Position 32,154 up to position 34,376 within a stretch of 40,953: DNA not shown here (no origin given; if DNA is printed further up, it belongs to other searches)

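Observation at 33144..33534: Tail fibre with conserved ends but an expanded central block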

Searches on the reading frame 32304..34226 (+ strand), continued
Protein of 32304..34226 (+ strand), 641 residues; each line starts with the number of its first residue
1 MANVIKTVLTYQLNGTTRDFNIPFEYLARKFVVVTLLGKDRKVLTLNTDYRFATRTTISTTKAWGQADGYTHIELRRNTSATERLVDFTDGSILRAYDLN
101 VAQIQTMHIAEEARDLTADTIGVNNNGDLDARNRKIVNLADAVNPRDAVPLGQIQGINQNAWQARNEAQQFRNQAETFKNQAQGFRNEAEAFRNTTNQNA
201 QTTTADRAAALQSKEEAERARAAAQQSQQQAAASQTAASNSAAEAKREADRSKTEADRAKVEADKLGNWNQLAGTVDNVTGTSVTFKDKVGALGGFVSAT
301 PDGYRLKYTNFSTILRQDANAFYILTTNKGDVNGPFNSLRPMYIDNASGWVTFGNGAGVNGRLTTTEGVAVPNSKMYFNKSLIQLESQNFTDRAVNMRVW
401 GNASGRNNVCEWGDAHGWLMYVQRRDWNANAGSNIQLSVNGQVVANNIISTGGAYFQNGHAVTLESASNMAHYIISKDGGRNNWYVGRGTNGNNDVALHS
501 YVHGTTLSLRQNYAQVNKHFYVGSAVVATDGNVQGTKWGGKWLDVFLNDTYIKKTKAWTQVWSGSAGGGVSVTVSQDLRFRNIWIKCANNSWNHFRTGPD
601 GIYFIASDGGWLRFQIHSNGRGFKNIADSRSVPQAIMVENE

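Call 11: find_homologous_proteins(query=window:32304-34226:+, max_evalue=1e-10)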
Query window:32304-34226:+ (641 aa): 1062 proteins with E <= 1e-10 among 8000 candidates; the best 120 are listed.
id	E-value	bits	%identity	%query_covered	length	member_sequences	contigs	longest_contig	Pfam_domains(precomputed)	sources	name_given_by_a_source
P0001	0.0e+0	1442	100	100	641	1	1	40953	PF21446.4,PF12604.15,PF03906.21,PF20744.4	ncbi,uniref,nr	ncbi:tail fiber protein [Escherichia phage vB_Ec_Tarrare]|uniref:Tail fiber protein n=1 Tax=Escheric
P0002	0.0e+0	1233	86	100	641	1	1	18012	PF21446.4,PF12604.15,PF03906.21,PF20744.4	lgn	-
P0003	2.1e-298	1009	71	100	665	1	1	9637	PF21446.4,PF12604.15,PF05662.20,PF03906.21,PF20744.4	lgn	-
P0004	2.5e-276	936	66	100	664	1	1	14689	PF21446.4,PF12604.15,PF05662.20,PF03906.21,PF20744.4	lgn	-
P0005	5.5e-258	876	64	100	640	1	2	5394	PF21446.4,PF12604.15,PF03906.21,PF20744.4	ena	-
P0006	5.1e-256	869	63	100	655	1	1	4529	PF21446.4,PF12604.15,PF05662.20,PF03906.21,PF20744.4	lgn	-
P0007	1.6e-241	821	60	100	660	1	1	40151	PF21446.4,PF12604.15,PF05662.20,PF03906.21,PF20744.4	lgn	-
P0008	2.0e-232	791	57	100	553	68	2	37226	PF12604.15,PF03906.21,PF20744.4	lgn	-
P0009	5.6e-229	780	74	38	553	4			PF12604.15,PF03906.21,PF20744.4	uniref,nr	uniref:Tail fiber protein n=1 Tax=Escherichia phage T7 TaxID=10760 RepID=Q8LTY0_BPT7|nr:tail fiber p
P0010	3.8e-213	727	63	49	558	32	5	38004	PF12604.15,PF03906.21,PF20744.4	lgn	-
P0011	6.6e-175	601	62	46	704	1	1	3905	PF12604.15,PF05662.20,PF03906.21,PF20744.4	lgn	-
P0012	7.8e-167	575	48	100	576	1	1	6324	PF05662.20,PF03906.21,PF20744.4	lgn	-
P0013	6.3e-162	558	62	45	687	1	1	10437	PF03906.21,PF20744.4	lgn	-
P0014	2.7e-161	556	49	100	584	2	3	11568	PF05662.20,PF03906.21,PF20744.4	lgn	-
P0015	5.0e-155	536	46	97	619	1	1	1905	PF21446.4,PF03906.21,PF20744.4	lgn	-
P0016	8.4e-154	531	47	100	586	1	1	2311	PF05662.20,PF03906.21,PF20744.4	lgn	-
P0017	3.0e-150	520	47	100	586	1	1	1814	PF05662.20,PF03906.21,PF20744.4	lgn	-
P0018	1.2e-146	508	61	50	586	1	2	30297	PF05662.20,PF03906.21,PF20744.4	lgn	-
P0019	1.3e-144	501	61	48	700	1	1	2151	PF03906.21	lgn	-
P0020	3.7e-140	486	43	100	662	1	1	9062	PF03906.21,PF20744.4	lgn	-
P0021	2.0e-138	481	43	100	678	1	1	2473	PF03906.21,PF20744.4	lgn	-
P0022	1.1e-137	478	66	45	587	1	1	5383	PF03906.21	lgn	-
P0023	2.8e-137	477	56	46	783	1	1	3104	PF21446.4,PF03906.21,PF20744.4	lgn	-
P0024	1.1e-135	472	60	57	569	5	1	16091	PF21446.4,PF05662.20,PF03906.21,PF20744.4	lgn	-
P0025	1.2e-133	465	61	56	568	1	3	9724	PF21446.4,PF03906.21,PF20744.4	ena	-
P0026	4.9e-133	463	59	46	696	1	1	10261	PF03906.21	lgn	-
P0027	2.8e-132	460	63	48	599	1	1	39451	PF03906.21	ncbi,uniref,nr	ncbi:tail fiber protein [Escherichia phage JacobBurckhardt]|uniref:Tail fiber protein n=1 Tax=Escher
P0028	2.9e-132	460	62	48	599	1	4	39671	PF03906.21,PF20744.4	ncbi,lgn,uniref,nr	ncbi:phage tail fiber protein [Staphylococcus hyicus]|uniref:phage tail fiber domain-containing prot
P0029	5.0e-130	453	48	87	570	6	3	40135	PF21446.4,PF03906.21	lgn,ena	-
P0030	2.5e-129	451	60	48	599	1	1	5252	PF05662.20,PF03906.21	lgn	-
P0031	9.0e-129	449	53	47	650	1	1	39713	PF03906.21,PF20744.4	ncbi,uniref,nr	ncbi:hypothetical protein SYGE1_5 [Escherichia phage vB_EcoP_SYGE1]|uniref:Tail fiber protein n=1 Ta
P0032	2.7e-128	447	54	45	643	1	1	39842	PF03906.21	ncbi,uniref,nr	ncbi:tail fiber protein [Escherichia phage JeanTinguely]|uniref:Tail fiber protein n=1 Tax=Escherich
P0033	5.7e-128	446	69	46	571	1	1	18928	PF03906.21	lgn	-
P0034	7.0e-127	443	59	45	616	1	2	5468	PF05662.20,PF03906.21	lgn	-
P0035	7.8e-126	439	47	84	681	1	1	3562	PF21446.4,PF21882.3,PF03906.21,PF20744.4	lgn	-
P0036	1.1e-123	432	68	45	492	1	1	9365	PF03906.21,PF20744.4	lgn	-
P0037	1.2e-121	425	55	46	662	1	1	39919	PF03906.21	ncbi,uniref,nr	ncbi:tail fiber protein [Escherichia phage EG1]|uniref:Tail fiber protein n=1 Tax=Escherichia phage 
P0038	1.7e-121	425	55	56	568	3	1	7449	PF21446.4,PF03906.21,PF20744.4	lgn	-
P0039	1.8e-121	425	67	45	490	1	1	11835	PF03906.21,PF20744.4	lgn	-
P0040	3.3e-121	424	55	45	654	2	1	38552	PF03906.21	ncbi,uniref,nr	ncbi:tail fibers protein [Escherichia phage vB_EcoP_PHB20]|uniref:Tail fibers protein n=1 Tax=Escher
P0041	3.0e-120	421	43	87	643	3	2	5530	PF21446.4,PF03906.21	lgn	-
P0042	6.7e-120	419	52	57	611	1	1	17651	PF21446.4,PF03906.21,PF20744.4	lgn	-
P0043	9.5e-120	419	63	45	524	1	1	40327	PF03906.21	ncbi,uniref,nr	ncbi:non-contractile tail fiber protein [Yersinia phage vB_YenP_Rambo]|uniref:Non-contractile tail f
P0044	3.7e-119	417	58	45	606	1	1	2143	PF05662.20,PF03906.21,PF20744.4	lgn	-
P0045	1.9e-118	415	65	45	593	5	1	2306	PF03906.21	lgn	-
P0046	4.8e-118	413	69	45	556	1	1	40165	PF03906.21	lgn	-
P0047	6.4e-118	413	57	45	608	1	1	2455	PF03906.21,PF20744.4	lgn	-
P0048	6.6e-118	413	44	88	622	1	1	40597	PF13884.12,PF03906.21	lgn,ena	-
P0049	7.1e-118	413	38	100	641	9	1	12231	PF03906.21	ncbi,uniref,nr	ncbi:hypothetical protein LI086_22130 [Escherichia coli]|uniref:phage tail fiber domain-containing p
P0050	1.2e-117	412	67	45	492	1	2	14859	PF03906.21,PF20744.4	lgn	-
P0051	1.4e-117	412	46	52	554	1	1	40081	PF03906.21,PF20744.4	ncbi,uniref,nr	ncbi:tail fiber protein [Enterobacter phage vB_SEqdws-315]|uniref:Tail fiber protein n=1 Tax=Enterob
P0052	1.5e-117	412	64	45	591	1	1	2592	PF03906.21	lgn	-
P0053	1.4e-116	409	65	48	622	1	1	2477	PF13884.12,PF03906.21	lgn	-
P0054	1.7e-116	408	67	47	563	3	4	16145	PF03906.21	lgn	-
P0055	2.1e-115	405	64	47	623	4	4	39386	PF13884.12,PF03906.21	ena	-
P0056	2.2e-115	405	66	45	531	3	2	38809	PF05662.20,PF03906.21,PF20744.4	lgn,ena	-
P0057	4.6e-115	404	50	45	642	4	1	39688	PF03906.21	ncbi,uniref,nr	ncbi:tail fiber protein [Salmonella phage BSP161]|uniref:Tail fiber protein n=1 Tax=Salmonella phage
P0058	5.0e-115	403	45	88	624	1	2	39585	PF13884.12,PF03906.21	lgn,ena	-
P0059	7.5e-115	403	53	57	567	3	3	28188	PF21446.4,PF03906.21,PF20744.4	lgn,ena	-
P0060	9.1e-115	403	44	88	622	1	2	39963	PF13884.12,PF03906.21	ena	-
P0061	1.3e-114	402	67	45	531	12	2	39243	PF03906.21,PF20744.4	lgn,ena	-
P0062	1.5e-114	402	69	45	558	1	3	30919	PF03906.21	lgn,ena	-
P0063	1.7e-114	402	69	46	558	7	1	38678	PF03906.21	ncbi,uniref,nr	ncbi:tail fiber protein [Serratia phage Pila]|uniref:Tail fiber protein n=1 Tax=Serratia phage Pila 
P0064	1.8e-114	402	43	88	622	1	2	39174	PF13884.12,PF03906.21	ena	-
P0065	2.5e-114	401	69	46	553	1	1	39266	PF03906.21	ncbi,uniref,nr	ncbi:tail fiber protein [Escherichia phage N30]|uniref:Tail fiber protein n=1 Tax=Escherichia phage 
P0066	2.5e-114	401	54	57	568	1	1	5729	PF21446.4,PF03906.21,PF20744.4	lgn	-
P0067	3.6e-114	401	44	88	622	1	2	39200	PF13884.12,PF03906.21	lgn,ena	-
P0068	3.6e-114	401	44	88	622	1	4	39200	PF13884.12,PF03906.21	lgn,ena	-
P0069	3.8e-114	400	53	57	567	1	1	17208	PF21446.4,PF03906.21,PF20744.4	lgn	-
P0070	5.7e-114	400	51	45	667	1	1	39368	PF03906.21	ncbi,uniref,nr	ncbi:tail fiber protein [Escherichia phage Sekstaphage-1]|uniref:Tail fiber protein n=1 Tax=Escheric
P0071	7.5e-114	400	69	46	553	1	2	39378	PF03906.21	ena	-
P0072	7.7e-114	399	68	45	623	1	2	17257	PF13884.12,PF03906.21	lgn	-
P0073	2.2e-113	398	66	46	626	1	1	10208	PF13884.12,PF03906.21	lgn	-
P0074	2.3e-113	398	68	45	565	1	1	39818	PF03906.21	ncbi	-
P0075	2.5e-113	398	56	60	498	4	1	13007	PF03906.21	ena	-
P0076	2.6e-113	398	65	47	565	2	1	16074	PF03906.21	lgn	-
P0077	4.2e-113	397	68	45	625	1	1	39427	PF13884.12,PF03906.21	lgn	-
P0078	4.2e-113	397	66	45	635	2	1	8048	PF13884.12,PF03906.21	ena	-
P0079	6.3e-113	396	63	49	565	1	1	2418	PF05662.20,PF03906.21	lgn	-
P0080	6.7e-113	396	68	45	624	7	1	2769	PF13884.12,PF03906.21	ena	-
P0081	1.2e-112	396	65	48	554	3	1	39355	PF05662.20,PF03906.21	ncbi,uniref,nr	ncbi:hypothetical protein [Escherichia phage JB01]|uniref:Bacteriophage T7 tail fibre protein-like N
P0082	1.3e-112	395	68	45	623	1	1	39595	PF13884.12,PF03906.21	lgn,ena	-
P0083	1.7e-112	395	67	46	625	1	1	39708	PF13884.12,PF03906.21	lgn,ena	-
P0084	1.7e-112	395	58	45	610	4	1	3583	PF03906.21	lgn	-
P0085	1.8e-112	395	66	48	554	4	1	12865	PF05662.20,PF03906.21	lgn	-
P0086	2.5e-112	394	66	48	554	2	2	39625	PF03906.21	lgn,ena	-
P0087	2.5e-112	394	62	51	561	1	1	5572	PF03906.21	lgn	-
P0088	2.6e-112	394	69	45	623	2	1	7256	PF13884.12,PF03906.21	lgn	-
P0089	3.0e-112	394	68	45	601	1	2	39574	PF13884.12,PF03906.21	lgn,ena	-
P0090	3.1e-112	394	62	43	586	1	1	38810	PF03906.21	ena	-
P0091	3.6e-112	394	69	45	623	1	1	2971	PF13884.12,PF03906.21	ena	-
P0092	4.9e-112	394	65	48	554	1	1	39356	PF05662.20,PF03906.21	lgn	-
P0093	5.0e-112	393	61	53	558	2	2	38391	PF03906.21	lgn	-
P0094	5.5e-112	393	66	46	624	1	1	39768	PF13884.12,PF03906.21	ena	-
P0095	5.8e-112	393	66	46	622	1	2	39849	PF13884.12,PF03906.21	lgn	-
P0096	8.9e-112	393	65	47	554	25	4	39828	PF03906.21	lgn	-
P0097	1.0e-111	393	66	45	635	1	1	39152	PF13884.12,PF05662.20,PF03906.21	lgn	-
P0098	1.0e-111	392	67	45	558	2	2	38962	PF05662.20,PF03906.21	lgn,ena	-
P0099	1.2e-111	392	66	46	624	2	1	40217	PF13884.12,PF03906.21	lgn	-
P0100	1.3e-111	392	67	45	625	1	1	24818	PF13884.12,PF03906.21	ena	-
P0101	1.4e-111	392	65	48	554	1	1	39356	PF05662.20,PF03906.21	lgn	-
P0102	1.4e-111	392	67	46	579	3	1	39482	PF03906.21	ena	-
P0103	1.9e-111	392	64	48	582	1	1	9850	PF03906.21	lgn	-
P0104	2.0e-111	391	67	47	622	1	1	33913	PF13884.12,PF03906.21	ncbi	-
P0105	2.1e-111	391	68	45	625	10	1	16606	PF13884.12,PF03906.21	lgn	-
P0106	2.7e-111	391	59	44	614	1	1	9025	PF03906.21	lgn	-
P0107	2.8e-111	391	64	48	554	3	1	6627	PF05662.20,PF03906.21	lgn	-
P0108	2.9e-111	391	57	55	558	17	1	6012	PF05662.20,PF03906.21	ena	-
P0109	3.2e-111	391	67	45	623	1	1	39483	PF13884.12,PF03906.21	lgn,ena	-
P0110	3.4e-111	391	58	54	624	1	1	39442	PF13884.12,PF03906.21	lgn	-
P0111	4.2e-111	390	65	46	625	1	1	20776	PF13884.12,PF03906.21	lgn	-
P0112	7.4e-111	390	59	55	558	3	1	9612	PF03906.21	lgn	-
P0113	7.6e-111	390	64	49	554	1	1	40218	PF03906.21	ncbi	-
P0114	1.0e-110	389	67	45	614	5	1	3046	PF13884.12,PF03906.21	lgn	-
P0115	1.1e-110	389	66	46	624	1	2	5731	PF13884.12,PF05662.20,PF03906.21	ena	-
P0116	2.0e-110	388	67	45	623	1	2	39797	PF13884.12,PF03906.21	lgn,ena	-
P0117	2.4e-110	388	57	55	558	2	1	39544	PF03906.21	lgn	-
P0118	2.5e-110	388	68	45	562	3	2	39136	PF03906.21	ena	-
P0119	2.6e-110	388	58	54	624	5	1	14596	PF13884.12,PF03906.21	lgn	-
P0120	3.1e-110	388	71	44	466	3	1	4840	PF03906.21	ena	-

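Call 14: search_protein_families(library=pfam, proteins=[P0010, P0003, P0005, P0024, P0029, P0015], max_evalue=10)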
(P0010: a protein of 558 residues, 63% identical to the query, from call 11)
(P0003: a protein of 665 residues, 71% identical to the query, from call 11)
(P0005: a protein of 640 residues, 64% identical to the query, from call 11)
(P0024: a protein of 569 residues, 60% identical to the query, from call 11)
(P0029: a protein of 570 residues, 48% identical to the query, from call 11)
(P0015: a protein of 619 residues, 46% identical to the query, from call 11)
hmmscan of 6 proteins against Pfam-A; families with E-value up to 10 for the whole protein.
P0010 (558 aa): 4 families
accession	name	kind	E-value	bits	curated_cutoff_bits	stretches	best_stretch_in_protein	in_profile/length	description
PF03906.20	Phage_T7_tail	-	2.3e-73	245.5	25.2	1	1-162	1-157/157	Phage T7 tail fibre protein, N-terminal domain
PF20744.3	gp37_trimer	-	3.9e-37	126.6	21.7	1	371-463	1-94/95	Tail fibre protein gp37 trimerization region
PF12604.14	gp37_C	-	1.2e-07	32.2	22.5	1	481-545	25-93/95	Tail fibre protein gp37 C terminal domain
PF05662.19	YadA_stalk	-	9.1e-05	23.2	28.4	1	135-169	1-35/43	Coiled stalk of trimeric autotransporter adhesin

P0003 (665 aa): 5 families
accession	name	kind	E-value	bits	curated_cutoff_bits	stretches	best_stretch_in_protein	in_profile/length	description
PF03906.20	Phage_T7_tail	-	1.7e-64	216.7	25.2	1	1-161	1-156/157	Phage T7 tail fibre protein, N-terminal domain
PF20744.3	gp37_trimer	-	1e-31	109.3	21.7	1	479-569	2-93/95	Tail fibre protein gp37 trimerization region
PF21446.3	Gp34_trimer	-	5.7e-11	43.4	27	1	267-363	20-116/116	Long-tail fiber proximal subunit, C-terminal, trimerization domain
PF12604.14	gp37_C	-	1.3e-07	32.1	22.5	1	576-652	4-93/95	Tail fibre protein gp37 C terminal domain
PF05662.19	YadA_stalk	-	1.6e-05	25.6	28.4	1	135-171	1-37/43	Coiled stalk of trimeric autotransporter adhesin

P0005 (640 aa): 8 families
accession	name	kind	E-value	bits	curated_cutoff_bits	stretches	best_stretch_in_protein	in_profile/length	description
PF03906.20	Phage_T7_tail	-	3e-67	225.6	25.2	1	1-162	1-157/157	Phage T7 tail fibre protein, N-terminal domain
PF20744.3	gp37_trimer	-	1.8e-22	79.6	21.7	1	451-544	2-93/95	Tail fibre protein gp37 trimerization region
PF21446.3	Gp34_trimer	-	3.4e-18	66.7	27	1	248-344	16-116/116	Long-tail fiber proximal subunit, C-terminal, trimerization domain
PF12604.14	gp37_C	-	4.2e-09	36.9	22.5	1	550-611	17-87/95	Tail fibre protein gp37 C terminal domain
PF05662.19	YadA_stalk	-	0.0013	19.5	28.4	1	135-168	1-34/43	Coiled stalk of trimeric autotransporter adhesin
PF25450.1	Rab11-FIP3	-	0.3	11.8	31.9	1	153-212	55-114/125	Rab11-FIP3-like domain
PF00957.27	Synaptobrevin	-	3.1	8.1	26.4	0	178-203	36-61/89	Synaptobrevin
PF01080.22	Presenilin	-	7.5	5.6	34.3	1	168-254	231-323/408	Presenilin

P0024 (569 aa): 6 families
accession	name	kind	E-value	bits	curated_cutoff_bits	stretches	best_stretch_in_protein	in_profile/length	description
PF03906.20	Phage_T7_tail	-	2.8e-71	238.7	25.2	1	1-162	1-157/157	Phage T7 tail fibre protein, N-terminal domain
PF21446.3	Gp34_trimer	-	1.1e-17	65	27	1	255-342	27-115/116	Long-tail fiber proximal subunit, C-terminal, trimerization domain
PF20744.3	gp37_trimer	-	1.6e-13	50.9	21.7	1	378-461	11-88/95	Tail fibre protein gp37 trimerization region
PF05662.19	YadA_stalk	-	3.1e-05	24.7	28.4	1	135-169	1-35/43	Coiled stalk of trimeric autotransporter adhesin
PF00659.24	POLO_box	-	0.14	12.6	23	1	302-323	6-26/61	POLO box duplicated region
PF01080.22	Presenilin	-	2.9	7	34.3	1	174-254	217-319/408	Presenilin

P0029 (570 aa): 5 families
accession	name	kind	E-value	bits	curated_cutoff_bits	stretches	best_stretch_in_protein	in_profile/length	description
PF03906.20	Phage_T7_tail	-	9.9e-74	246.7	25.2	1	1-162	1-157/157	Phage T7 tail fibre protein, N-terminal domain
PF21446.3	Gp34_trimer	-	1.7e-13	51.5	27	1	253-342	25-114/116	Long-tail fiber proximal subunit, C-terminal, trimerization domain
PF05662.19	YadA_stalk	-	8.5e-05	23.3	28.4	1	135-162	1-28/43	Coiled stalk of trimeric autotransporter adhesin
PF13550.12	Phage-tail_3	-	1.5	9.1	23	1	174-256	42-122/164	Putative phage tail protein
PF14931.11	IFT20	-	3.1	8.4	27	1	159-249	19-108/119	Intraflagellar transport complex B, subunit 20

P0015 (619 aa): 7 families
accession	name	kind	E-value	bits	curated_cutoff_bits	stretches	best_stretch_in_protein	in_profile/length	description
PF03906.20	Phage_T7_tail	-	1.8e-64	216.6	25.2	1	1-162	1-157/157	Phage T7 tail fibre protein, N-terminal domain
PF20744.3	gp37_trimer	-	7.6e-21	74.4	21.7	1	432-519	8-88/95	Tail fibre protein gp37 trimerization region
PF21446.3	Gp34_trimer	-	4.8e-19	69.4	27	2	329-402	44-115/116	Long-tail fiber proximal subunit, C-terminal, trimerization domain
PF05662.19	YadA_stalk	-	0.0019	19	28.4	1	135-168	1-34/43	Coiled stalk of trimeric autotransporter adhesin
PF21462.3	PsaS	-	0.12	12.9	27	1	436-474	59-96/112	Ph 6 antigen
PF09726.14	Macoilin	-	5.2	6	32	1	167-263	273-371/671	Macoilin family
PF17846.6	XRN_M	-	9.3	5.5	23.8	0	168-262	79-170/443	Xrn1 helical domain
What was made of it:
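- Pfam PF21446 is absent from T7 even at E <= 10 (call 14).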

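Call 26: find_encoding_contigs(protein=P0002, flank=10000, max_places=2)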
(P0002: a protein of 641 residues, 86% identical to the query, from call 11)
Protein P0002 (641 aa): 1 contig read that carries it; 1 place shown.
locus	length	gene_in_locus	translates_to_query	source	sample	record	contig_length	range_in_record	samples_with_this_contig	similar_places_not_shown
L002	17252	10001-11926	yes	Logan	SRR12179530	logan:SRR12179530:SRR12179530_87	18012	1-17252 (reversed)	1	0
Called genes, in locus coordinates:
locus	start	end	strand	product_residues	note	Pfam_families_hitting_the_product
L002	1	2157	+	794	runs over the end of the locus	PF25675:Phage_nozzle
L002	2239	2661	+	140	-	PF11090:Phage_T7_Gp13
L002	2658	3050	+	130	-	PF02945:Endonuclease_7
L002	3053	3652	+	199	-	PF24072:T7_gp14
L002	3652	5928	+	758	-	PF26212:Phage_T7_Gp15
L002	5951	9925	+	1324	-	PF01464:SLT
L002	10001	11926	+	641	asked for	PF03906:Phage_T7_tail, PF21446:Gp34_trimer, PF20744:gp37_trimer, PF12604:gp37_C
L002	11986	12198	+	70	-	PF10746:Phage_holin_2_2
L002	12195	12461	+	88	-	PF11123:DNA_Packaging_2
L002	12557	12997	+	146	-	PF03245:Phage_lysis (weak)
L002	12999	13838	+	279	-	-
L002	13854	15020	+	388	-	-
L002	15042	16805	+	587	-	PF22530:Terminase-T7_RNaseH-like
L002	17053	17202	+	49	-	-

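Call 63: find_encoding_contigs(protein=P0007, flank=6000, max_places=2)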
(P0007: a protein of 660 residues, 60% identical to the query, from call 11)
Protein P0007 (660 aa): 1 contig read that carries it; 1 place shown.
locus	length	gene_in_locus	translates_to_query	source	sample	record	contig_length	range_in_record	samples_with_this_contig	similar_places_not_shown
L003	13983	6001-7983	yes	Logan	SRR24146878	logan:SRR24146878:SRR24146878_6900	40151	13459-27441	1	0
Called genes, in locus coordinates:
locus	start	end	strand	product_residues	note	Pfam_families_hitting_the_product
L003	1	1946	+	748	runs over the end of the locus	PF26212:Phage_T7_Gp15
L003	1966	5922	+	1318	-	PF01464:SLT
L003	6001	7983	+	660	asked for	PF03906:Phage_T7_tail, PF05662:YadA_stalk (weak), PF21446:Gp34_trimer, PF20744:gp37_trimer, PF12604:gp37_C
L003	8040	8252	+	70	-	PF10746:Phage_holin_2_2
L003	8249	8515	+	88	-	PF11123:DNA_Packaging_2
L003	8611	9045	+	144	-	PF03245:Phage_lysis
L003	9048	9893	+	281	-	-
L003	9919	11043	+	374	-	-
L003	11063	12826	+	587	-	PF22530:Terminase-T7_RNaseH-like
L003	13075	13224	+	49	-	-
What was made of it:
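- Six other clusters from independent samples share the architecture in T7-like synteny (calls 11, 26, 63).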
